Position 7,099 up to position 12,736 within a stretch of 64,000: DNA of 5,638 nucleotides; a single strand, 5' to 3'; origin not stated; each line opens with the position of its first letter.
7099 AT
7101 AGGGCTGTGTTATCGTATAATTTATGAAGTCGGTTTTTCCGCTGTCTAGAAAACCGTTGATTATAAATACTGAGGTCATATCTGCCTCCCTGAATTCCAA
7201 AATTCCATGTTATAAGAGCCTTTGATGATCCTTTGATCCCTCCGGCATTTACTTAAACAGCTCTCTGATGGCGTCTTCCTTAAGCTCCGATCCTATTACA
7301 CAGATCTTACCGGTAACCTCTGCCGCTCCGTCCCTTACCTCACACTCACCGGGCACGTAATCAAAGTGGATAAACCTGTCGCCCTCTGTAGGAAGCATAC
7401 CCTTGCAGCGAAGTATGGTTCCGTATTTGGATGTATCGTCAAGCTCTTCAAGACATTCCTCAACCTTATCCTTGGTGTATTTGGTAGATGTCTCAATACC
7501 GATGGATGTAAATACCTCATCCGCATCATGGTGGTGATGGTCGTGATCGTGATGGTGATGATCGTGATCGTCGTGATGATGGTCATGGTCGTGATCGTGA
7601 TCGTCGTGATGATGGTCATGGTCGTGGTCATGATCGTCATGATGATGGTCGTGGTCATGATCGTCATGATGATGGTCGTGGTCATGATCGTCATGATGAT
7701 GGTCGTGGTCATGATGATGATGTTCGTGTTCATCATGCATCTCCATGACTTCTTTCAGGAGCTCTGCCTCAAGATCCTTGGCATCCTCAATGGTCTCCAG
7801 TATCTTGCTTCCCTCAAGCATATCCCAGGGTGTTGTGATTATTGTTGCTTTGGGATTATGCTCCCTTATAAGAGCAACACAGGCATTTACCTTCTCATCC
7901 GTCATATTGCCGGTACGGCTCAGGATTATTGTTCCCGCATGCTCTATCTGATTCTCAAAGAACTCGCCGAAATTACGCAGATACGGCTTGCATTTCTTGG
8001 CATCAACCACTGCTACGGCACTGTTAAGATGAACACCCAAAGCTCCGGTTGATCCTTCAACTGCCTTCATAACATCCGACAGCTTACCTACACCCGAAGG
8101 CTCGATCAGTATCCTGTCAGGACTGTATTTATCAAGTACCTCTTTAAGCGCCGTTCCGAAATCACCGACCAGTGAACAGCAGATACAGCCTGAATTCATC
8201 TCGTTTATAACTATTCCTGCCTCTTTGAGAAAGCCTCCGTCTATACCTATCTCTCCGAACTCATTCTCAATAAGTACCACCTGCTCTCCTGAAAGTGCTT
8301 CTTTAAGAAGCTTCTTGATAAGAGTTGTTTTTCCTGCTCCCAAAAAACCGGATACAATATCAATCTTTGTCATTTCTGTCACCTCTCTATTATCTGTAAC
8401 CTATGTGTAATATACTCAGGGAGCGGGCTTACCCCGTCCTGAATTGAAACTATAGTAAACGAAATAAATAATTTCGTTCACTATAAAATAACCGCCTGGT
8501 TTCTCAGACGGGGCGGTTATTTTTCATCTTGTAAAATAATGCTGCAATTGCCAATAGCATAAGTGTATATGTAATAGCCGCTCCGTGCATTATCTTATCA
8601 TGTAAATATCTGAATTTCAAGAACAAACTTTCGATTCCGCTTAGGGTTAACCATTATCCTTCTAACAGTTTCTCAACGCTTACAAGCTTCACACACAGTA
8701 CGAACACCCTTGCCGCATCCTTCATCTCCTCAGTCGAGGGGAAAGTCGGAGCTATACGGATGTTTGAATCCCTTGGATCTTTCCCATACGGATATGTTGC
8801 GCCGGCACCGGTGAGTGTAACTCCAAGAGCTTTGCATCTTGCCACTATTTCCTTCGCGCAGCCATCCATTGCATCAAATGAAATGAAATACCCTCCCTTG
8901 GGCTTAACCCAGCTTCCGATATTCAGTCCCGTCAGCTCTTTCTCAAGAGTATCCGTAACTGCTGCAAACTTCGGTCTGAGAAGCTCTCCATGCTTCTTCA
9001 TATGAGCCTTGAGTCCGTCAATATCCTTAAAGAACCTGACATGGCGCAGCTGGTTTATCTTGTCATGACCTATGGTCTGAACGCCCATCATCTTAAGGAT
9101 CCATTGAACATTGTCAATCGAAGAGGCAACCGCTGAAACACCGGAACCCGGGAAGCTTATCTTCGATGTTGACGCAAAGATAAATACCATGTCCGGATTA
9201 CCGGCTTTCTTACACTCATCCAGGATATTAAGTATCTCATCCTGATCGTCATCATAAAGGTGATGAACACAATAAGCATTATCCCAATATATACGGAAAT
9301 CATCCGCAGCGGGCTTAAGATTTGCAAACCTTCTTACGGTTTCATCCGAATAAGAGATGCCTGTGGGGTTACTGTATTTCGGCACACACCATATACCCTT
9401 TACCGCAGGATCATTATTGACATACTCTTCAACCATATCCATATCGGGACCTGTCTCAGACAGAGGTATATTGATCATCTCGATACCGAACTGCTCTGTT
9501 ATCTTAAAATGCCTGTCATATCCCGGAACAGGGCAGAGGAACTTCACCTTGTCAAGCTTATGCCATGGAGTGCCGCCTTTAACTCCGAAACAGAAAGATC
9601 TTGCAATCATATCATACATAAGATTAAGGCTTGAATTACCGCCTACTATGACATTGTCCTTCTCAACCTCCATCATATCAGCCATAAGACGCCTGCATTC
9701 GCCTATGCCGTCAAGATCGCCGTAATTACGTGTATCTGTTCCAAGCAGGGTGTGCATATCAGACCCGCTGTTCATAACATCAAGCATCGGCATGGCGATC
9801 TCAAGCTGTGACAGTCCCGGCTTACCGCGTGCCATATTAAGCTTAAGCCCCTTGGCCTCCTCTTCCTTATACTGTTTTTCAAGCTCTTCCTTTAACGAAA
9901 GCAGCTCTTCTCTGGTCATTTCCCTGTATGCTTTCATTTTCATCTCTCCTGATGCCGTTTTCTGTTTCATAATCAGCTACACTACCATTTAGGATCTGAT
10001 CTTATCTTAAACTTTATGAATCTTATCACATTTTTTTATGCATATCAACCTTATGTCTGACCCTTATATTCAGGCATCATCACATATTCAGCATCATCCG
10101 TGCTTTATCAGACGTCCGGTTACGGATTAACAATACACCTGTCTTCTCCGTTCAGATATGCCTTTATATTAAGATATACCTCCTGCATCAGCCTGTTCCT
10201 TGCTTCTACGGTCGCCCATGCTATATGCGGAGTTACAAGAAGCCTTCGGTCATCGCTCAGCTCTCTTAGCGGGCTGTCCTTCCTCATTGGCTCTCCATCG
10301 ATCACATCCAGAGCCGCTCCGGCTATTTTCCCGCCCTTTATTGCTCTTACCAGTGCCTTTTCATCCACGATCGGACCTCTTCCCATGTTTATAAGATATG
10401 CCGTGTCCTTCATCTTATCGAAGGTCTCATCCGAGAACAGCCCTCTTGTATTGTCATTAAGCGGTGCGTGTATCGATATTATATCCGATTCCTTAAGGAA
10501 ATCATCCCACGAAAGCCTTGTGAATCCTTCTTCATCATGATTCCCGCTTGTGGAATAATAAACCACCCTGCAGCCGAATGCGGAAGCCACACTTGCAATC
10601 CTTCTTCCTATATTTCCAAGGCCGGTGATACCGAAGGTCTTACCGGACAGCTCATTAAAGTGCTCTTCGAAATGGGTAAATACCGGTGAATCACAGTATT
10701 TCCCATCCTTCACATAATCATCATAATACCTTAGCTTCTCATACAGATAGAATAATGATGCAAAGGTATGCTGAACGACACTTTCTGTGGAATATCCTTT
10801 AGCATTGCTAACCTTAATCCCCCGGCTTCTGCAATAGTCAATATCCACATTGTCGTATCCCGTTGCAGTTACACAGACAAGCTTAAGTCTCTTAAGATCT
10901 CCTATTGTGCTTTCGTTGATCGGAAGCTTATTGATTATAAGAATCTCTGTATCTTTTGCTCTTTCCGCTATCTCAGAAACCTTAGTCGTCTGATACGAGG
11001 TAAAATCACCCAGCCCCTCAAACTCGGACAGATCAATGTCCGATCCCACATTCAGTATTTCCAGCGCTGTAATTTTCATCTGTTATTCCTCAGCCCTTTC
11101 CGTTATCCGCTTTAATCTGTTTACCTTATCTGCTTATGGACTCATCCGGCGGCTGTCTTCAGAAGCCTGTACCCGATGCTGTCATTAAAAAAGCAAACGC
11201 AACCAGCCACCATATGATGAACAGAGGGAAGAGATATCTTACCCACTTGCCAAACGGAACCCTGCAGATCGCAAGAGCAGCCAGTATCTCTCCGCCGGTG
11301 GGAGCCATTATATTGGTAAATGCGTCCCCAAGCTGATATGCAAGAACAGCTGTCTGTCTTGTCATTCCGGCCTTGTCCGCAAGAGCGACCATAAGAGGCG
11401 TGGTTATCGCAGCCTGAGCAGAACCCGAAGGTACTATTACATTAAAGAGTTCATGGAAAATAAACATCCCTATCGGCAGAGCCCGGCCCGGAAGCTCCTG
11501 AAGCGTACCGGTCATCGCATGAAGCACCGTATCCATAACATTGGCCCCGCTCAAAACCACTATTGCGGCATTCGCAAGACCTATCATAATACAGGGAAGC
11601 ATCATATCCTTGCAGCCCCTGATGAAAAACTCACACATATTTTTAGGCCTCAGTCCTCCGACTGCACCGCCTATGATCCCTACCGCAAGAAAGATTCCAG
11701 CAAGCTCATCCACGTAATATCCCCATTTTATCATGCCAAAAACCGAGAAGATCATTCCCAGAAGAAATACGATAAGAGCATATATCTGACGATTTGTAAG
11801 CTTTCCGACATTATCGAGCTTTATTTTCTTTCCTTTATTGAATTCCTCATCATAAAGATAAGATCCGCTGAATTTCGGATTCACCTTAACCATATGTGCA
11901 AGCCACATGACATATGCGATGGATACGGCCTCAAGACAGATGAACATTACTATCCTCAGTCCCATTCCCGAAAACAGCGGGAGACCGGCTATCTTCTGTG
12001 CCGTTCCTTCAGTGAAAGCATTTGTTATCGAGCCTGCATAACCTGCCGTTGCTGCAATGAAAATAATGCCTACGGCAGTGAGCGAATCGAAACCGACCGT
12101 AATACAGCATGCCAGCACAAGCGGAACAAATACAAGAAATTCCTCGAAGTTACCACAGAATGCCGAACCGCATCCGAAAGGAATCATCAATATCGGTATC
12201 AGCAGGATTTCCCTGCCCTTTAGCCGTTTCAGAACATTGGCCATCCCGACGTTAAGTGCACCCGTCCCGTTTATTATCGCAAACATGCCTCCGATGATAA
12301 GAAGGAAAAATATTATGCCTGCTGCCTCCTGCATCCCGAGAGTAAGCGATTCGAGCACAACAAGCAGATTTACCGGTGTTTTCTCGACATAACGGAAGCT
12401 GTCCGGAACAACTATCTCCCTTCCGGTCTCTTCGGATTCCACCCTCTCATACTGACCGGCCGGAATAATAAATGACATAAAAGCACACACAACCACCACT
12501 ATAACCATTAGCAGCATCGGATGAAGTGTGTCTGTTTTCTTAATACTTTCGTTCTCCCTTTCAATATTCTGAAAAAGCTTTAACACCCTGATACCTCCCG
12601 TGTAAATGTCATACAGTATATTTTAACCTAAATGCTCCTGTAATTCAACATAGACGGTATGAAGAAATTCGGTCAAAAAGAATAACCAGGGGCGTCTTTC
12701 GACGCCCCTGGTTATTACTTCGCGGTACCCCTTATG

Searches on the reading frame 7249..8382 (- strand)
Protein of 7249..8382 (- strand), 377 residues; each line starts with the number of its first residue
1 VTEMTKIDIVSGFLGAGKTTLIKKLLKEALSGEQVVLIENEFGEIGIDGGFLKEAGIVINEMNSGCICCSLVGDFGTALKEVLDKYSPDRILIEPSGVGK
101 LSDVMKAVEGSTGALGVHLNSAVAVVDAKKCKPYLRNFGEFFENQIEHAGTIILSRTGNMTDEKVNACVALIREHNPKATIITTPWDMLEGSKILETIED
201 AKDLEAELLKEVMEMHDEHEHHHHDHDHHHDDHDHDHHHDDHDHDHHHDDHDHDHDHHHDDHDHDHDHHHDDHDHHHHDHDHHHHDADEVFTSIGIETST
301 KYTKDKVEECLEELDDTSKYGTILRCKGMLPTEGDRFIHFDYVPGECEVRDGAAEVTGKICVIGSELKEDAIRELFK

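Call 30: search_protein_families(library=pfam, proteins=[window:7249-8382:-], max_evalue=0.00001)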
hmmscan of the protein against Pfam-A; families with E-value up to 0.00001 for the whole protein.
window:7249-8382:- (377 aa): 2 families
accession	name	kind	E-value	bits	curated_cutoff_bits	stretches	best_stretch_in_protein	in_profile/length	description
PF02492.25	cobW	-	1.5e-37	129.4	20.7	1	9-182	4-179/180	CobW/HypB/UreG, nucleotide-binding domain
PF07683.19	CobW_C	-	1.7e-06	28.2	22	1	292-376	2-90/94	Cobalamin synthesis protein cobW C-terminal domain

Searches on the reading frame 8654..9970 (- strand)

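Call 30: search_protein_families(library=pfam, proteins=[window:8654-9970:-], max_evalue=0.00001)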
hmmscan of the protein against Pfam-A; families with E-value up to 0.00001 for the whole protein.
window:8654-9970:- (438 aa): 2 families
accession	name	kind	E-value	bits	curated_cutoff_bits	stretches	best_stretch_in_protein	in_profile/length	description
PF12897.13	Asp_aminotransf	-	7.6e-169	562.4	27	1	18-436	1-418/421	Aspartate amino-transferase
PF00155.27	Aminotran_1_2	-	6.1e-09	36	19.7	1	61-322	18-270/361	Aminotransferase class I and II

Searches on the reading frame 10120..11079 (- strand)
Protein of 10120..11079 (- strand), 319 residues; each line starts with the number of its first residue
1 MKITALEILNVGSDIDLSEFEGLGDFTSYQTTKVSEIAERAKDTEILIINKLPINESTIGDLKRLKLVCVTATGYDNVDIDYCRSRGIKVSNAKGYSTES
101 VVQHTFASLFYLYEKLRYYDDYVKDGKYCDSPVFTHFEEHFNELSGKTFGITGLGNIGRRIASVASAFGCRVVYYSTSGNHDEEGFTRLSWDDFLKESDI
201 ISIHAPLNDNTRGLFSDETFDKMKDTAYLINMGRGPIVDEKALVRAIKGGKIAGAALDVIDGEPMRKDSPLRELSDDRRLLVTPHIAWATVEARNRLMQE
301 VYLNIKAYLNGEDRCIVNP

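Call 30: search_protein_families(library=pfam, proteins=[window:10120-11079:-], max_evalue=0.00001)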
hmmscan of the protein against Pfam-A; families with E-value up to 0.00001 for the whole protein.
window:10120-11079:- (319 aa): 2 families
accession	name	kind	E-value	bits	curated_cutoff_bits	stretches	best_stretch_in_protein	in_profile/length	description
PF02826.25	2-Hacid_dh_C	-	1.1e-54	184.9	25.1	1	107-287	2-178/178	D-isomer specific 2-hydroxyacid dehydrogenase, NAD binding domain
PF00389.36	2-Hacid_dh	-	7.5e-28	97.3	24.6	1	23-313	20-128/134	D-isomer specific 2-hydroxyacid dehydrogenase, catalytic domain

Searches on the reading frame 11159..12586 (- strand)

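Call 30: search_protein_families(library=pfam, proteins=[window:11159-12586:-], max_evalue=0.00001)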
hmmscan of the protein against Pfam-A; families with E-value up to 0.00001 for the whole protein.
window:11159-12586:- (475 aa): 2 families
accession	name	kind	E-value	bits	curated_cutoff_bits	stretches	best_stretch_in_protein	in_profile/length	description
PF03606.21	DcuC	-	3.8e-90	303.1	23.1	1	25-470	6-459/461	C4-dicarboxylate anaerobic carrier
PF03806.19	ABG_transport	-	2.9e-09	36.1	27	1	22-440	15-452/502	AbgT putative transporter family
